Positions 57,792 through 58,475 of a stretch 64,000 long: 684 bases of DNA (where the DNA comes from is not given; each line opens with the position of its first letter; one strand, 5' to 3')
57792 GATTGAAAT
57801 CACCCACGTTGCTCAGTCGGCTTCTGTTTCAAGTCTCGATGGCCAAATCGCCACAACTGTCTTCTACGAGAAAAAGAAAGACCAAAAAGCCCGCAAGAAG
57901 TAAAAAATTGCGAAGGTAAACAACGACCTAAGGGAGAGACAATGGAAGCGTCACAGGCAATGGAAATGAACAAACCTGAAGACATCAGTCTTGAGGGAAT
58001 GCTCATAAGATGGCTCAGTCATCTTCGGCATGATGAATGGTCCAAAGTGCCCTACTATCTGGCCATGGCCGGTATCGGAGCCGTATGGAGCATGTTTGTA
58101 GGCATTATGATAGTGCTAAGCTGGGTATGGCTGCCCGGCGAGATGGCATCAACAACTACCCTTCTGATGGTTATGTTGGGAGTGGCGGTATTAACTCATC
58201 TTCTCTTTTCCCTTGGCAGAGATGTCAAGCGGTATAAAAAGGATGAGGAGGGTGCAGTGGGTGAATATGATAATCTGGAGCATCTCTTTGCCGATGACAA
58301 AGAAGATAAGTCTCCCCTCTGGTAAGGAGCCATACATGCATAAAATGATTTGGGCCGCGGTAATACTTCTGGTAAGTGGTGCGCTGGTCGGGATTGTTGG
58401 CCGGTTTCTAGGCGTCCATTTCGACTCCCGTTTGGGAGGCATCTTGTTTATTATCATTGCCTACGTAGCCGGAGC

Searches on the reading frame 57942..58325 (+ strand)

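Call 3: search_protein_families(library=pfam, proteins=[window:57942-58325:+], max_evalue=0.1)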
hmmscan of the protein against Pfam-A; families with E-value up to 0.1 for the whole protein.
window:57942-58325:+ (127 aa): 1 family
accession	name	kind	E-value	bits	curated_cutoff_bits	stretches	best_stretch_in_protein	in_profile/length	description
PF01061.29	ABC2_membrane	-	0.013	15.5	26.9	1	26-90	82-146/211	ABC-2 type transporter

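Call 30: search_protein_families(library=padloc, proteins=[window:57942-58325:+], max_evalue=0.01)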
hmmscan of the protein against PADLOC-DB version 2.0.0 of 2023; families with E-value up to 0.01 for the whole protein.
window:57942-58325:+ (127 aa): 0 families
